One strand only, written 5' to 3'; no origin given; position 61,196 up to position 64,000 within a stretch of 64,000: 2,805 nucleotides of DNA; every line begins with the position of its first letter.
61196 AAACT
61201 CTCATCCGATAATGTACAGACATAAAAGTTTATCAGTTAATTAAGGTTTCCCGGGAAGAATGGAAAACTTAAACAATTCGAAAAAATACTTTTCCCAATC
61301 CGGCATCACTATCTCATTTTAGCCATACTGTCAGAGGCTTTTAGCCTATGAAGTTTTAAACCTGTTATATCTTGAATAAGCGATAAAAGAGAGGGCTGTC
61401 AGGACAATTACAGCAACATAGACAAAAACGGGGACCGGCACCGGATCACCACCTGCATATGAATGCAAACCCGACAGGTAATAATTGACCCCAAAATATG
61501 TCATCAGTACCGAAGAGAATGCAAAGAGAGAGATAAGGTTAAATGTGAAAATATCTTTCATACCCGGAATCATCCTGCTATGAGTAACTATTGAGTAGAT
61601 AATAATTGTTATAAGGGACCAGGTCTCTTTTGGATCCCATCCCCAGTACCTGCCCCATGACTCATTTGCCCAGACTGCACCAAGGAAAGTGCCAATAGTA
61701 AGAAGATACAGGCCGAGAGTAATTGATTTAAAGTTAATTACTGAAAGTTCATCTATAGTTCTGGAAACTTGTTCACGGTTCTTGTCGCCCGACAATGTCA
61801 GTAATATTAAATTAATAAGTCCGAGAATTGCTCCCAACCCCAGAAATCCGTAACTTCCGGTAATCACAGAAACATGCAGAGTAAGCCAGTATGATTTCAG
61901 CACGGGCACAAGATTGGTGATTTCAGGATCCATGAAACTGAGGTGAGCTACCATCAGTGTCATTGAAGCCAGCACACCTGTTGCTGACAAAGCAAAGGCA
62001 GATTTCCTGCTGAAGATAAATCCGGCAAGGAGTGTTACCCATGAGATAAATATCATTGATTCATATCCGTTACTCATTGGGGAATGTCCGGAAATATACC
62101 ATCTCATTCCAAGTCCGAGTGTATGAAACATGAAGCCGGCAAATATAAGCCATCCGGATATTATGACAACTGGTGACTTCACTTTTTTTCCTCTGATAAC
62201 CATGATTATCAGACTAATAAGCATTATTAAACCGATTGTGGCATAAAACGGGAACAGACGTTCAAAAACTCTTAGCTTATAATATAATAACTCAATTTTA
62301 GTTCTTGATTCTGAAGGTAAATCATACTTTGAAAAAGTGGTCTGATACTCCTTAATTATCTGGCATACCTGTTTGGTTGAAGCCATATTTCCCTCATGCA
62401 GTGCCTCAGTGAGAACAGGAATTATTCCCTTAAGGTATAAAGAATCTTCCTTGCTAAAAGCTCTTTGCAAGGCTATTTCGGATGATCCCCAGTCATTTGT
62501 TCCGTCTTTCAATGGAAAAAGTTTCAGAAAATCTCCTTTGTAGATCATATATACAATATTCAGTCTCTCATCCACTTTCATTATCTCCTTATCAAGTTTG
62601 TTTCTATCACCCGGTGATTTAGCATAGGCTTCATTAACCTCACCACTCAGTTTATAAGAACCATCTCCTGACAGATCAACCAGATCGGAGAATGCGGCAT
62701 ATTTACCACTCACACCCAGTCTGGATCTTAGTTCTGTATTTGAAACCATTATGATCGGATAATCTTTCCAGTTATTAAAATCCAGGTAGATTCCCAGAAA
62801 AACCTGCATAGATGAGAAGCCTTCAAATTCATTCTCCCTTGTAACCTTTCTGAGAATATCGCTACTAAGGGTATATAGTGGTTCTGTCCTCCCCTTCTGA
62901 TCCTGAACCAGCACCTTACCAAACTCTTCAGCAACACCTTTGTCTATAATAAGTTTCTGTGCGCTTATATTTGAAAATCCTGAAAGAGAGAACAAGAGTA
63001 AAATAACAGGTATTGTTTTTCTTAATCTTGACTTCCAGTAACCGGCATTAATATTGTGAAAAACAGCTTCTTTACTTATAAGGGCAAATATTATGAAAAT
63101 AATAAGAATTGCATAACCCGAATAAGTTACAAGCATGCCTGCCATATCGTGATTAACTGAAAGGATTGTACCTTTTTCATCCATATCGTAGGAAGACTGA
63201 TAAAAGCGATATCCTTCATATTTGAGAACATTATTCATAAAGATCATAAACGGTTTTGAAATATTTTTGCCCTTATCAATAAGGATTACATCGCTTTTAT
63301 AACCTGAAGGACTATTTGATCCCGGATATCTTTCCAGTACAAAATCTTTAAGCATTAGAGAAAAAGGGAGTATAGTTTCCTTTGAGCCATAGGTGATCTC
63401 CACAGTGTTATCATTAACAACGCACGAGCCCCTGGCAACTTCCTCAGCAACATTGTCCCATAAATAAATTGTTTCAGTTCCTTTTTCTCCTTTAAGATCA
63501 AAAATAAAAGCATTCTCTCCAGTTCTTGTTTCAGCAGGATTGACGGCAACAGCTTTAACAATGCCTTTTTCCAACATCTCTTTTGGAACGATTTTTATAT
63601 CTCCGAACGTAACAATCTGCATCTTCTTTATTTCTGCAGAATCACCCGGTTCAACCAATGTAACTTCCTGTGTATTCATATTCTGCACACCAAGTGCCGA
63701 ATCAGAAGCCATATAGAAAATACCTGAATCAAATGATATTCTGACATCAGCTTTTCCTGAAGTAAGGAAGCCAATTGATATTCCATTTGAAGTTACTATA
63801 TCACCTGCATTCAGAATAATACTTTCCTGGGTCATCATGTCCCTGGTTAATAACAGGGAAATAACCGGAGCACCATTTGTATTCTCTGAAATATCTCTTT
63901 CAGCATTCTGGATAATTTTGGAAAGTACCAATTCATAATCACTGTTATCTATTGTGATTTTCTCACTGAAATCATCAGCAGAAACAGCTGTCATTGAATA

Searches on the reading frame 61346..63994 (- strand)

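Call 7: search_protein_families(library=pfam, proteins=[window:61346-63994:-], max_evalue=0.001)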
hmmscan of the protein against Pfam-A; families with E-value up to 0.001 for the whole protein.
window:61346-63994:- (882 aa): 2 families
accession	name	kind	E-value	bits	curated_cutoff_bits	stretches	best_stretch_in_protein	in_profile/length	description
PF01578.25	Cytochrom_C_asm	-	7.5e-43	147.1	29.9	1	640-844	1-212/212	Cytochrome C assembly protein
PF05140.19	ResB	-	1.5e-11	44.2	24.6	1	197-277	193-273/486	ResB-like family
